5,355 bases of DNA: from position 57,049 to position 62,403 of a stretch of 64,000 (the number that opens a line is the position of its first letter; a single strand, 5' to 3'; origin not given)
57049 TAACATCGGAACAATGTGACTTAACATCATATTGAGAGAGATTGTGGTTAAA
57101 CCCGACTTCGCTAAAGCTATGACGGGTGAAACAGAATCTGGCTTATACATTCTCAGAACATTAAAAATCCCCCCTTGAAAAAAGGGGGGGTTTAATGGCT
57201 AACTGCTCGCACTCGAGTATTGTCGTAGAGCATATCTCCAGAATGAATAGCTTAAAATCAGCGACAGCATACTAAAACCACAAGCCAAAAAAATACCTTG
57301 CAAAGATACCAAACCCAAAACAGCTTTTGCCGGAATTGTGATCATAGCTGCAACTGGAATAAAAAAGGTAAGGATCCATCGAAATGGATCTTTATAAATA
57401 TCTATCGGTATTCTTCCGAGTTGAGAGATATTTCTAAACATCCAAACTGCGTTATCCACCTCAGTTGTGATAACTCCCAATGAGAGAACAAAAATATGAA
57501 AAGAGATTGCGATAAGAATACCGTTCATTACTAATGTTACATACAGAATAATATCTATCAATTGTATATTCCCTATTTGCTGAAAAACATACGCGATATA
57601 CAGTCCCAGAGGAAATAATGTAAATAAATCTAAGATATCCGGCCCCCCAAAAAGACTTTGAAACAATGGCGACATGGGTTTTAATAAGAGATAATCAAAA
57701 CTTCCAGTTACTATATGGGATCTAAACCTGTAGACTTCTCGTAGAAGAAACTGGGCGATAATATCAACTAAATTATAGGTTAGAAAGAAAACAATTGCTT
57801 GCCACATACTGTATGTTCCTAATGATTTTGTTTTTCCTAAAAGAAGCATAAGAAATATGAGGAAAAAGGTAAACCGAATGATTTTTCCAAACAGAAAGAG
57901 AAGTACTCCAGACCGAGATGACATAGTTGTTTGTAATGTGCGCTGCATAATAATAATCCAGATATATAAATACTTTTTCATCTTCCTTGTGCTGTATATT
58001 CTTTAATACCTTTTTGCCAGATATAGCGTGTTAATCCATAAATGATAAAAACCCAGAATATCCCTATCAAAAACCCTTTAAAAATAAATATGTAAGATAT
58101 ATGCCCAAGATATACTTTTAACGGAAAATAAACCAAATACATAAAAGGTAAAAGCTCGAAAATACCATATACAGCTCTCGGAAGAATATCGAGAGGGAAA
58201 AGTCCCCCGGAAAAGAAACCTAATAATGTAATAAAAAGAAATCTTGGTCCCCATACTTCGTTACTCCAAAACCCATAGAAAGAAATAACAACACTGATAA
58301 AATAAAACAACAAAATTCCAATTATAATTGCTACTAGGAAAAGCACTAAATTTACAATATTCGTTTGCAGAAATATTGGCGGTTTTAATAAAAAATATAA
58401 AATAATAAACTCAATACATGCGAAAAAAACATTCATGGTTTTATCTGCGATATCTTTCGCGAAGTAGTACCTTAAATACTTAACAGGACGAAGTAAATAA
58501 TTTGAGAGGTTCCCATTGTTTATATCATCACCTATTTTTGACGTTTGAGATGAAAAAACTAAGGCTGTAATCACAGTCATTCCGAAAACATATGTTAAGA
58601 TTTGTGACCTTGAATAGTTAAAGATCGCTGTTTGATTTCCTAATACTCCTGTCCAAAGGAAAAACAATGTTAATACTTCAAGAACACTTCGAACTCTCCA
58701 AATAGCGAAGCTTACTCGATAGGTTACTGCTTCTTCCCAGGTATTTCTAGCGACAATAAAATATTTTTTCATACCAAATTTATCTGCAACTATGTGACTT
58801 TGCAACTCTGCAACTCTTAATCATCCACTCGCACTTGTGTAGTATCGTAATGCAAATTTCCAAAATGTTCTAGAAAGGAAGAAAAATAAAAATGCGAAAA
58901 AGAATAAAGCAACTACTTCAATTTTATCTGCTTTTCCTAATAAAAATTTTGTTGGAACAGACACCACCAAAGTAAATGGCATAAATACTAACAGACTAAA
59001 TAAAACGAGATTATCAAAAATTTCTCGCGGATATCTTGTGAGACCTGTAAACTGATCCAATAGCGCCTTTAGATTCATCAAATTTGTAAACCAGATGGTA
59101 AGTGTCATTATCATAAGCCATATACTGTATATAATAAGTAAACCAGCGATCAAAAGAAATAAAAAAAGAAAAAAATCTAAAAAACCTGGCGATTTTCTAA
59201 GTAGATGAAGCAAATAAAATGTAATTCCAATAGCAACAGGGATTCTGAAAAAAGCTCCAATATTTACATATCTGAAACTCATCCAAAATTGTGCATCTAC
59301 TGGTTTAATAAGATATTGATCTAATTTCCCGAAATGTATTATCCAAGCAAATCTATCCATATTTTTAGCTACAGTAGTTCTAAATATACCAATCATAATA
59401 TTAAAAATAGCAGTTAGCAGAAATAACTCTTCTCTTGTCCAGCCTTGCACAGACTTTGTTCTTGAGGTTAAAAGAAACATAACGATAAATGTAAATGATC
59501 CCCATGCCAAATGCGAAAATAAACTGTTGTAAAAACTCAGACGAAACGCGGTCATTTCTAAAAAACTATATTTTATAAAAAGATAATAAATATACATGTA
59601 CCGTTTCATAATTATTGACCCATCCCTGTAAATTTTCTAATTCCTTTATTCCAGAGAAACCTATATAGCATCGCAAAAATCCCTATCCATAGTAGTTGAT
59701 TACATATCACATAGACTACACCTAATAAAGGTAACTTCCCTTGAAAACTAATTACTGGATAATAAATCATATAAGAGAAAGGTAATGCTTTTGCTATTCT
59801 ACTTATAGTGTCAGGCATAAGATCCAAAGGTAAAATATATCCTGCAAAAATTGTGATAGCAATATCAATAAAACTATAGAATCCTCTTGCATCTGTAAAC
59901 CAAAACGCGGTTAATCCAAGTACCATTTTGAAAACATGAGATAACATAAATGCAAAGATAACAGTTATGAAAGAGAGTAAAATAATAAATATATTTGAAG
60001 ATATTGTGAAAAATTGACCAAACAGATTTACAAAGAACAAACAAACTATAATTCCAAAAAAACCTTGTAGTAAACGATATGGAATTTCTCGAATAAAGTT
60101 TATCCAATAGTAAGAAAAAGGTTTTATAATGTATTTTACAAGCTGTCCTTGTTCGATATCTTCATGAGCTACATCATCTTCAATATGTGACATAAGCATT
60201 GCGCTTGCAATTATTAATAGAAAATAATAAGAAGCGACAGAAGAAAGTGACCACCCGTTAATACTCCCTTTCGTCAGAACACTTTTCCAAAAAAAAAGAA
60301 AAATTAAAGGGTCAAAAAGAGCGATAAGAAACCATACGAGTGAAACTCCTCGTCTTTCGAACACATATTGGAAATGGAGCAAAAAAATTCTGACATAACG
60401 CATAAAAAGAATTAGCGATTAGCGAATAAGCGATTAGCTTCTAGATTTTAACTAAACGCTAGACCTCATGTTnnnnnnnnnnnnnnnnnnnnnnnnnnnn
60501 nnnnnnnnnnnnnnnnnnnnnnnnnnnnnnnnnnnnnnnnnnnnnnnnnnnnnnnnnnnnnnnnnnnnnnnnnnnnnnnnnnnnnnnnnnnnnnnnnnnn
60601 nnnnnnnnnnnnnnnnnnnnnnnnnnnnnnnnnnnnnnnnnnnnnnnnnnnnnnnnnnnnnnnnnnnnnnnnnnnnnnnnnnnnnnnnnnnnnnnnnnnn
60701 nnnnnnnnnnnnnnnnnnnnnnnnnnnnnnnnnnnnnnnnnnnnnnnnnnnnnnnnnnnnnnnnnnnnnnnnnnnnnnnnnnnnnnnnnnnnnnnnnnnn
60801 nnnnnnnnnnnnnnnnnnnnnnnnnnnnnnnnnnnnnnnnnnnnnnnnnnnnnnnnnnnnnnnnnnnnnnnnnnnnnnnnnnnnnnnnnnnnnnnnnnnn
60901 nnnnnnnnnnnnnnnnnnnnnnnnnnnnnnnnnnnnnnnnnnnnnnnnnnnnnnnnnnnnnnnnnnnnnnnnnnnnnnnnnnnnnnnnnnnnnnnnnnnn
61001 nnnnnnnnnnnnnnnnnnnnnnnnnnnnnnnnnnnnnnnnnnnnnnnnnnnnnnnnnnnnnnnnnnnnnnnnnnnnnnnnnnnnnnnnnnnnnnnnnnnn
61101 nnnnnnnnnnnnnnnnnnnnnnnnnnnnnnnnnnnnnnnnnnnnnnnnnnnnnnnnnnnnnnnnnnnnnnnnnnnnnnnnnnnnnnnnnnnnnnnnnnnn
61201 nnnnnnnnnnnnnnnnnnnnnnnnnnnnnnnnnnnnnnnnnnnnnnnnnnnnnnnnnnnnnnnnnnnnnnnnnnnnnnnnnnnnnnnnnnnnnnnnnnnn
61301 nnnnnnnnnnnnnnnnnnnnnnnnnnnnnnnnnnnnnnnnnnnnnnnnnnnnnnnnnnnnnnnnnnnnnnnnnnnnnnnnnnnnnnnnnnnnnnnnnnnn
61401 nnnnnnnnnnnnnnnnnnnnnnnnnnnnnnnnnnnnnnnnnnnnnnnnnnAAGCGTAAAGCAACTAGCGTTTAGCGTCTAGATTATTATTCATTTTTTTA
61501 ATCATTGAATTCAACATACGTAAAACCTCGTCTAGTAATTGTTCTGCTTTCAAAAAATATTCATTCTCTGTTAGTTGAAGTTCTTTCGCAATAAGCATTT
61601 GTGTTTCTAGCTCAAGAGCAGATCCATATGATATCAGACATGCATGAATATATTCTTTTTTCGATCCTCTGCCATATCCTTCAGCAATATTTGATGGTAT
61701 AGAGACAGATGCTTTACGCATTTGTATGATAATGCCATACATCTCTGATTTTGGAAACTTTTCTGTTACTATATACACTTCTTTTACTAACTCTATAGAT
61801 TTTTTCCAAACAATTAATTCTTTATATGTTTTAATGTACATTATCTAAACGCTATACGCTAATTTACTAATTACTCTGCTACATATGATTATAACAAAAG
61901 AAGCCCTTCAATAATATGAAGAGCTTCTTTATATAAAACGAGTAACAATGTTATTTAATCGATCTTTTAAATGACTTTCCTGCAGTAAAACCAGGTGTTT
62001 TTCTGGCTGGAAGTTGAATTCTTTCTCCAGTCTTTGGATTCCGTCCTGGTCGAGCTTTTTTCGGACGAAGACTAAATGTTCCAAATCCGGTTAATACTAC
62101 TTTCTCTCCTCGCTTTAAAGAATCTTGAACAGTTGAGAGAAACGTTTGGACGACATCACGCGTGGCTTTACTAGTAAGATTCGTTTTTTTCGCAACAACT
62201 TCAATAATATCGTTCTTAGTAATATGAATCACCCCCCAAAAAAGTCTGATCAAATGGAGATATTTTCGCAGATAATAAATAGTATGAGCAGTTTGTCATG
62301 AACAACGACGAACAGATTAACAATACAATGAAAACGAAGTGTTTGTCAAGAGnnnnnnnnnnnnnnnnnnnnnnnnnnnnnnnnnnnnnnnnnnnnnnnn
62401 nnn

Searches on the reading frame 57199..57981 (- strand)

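Call 33: search_protein_families(library=pfam, proteins=[window:57199-57981:-], max_evalue=0.0001)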
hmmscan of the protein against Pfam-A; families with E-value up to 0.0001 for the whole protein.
window:57199-57981:- (260 aa): 1 family
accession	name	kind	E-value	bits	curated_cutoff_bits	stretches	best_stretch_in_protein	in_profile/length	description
PF06182.17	ABC2_membrane_6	-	4.3e-34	118.7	22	1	39-259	6-229/229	ABC-2 family transporter protein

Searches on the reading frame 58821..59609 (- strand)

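Call 33: search_protein_families(library=pfam, proteins=[window:58821-59609:-], max_evalue=0.0001)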
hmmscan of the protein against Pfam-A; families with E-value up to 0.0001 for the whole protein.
window:58821-59609:- (262 aa): 1 family
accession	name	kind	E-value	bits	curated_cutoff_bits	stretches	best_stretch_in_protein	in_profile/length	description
PF06182.17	ABC2_membrane_6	-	2.4e-45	155.6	22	1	36-261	3-229/229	ABC-2 family transporter protein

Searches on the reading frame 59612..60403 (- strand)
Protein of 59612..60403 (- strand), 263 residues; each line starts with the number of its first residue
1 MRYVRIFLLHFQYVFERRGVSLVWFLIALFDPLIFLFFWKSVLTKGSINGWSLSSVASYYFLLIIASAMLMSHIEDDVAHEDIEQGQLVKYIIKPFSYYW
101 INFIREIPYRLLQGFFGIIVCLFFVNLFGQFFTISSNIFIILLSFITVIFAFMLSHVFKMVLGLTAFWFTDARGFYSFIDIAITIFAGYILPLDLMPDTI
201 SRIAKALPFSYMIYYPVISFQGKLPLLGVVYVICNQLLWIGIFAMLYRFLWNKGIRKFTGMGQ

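Call 33: search_protein_families(library=pfam, proteins=[window:59612-60403:-], max_evalue=0.0001)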
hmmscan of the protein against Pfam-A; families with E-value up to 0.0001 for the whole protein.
window:59612-60403:- (263 aa): 2 families
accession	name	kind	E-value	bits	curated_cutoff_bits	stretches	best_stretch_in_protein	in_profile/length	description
PF06182.17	ABC2_membrane_6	-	4.9e-17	62.9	22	1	36-262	8-229/229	ABC-2 family transporter protein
PF01061.29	ABC2_membrane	-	2.2e-07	31.1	26.9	1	27-214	23-204/211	ABC-2 type transporter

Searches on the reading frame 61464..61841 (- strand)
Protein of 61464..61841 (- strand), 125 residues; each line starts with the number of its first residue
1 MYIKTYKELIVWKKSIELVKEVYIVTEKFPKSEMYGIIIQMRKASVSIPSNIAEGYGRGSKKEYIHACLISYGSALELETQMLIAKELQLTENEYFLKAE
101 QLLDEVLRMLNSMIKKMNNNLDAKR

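Call 33: search_protein_families(library=pfam, proteins=[window:61464-61841:-], max_evalue=0.0001)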
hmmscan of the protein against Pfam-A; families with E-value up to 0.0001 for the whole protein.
window:61464-61841:- (125 aa): 2 families
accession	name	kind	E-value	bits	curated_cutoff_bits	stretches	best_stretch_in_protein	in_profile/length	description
PF05635.17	23S_rRNA_IVP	-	7.1e-36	123.1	33.8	1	7-112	1-106/106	23S rRNA-intervening sequence protein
PF22296.2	bAvd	-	7.5e-08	33.3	40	1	9-116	1-106/107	bAvd-like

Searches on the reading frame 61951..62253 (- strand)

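Call 33: search_protein_families(library=pfam, proteins=[window:61951-62253:-], max_evalue=0.0001)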
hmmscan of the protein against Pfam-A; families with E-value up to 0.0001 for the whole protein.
window:61951-62253:- (100 aa): 2 families
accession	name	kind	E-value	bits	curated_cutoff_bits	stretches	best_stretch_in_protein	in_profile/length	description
PF00216.26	Bac_DNA_binding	-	1.4e-30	105.8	22.4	1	12-99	2-89/90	Bacterial DNA-binding protein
PF18291.6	HU-HIG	-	9.3e-07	29.4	26.2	1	11-99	32-118/125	HU domain fused to wHTH, Ig, or Glycine-rich motif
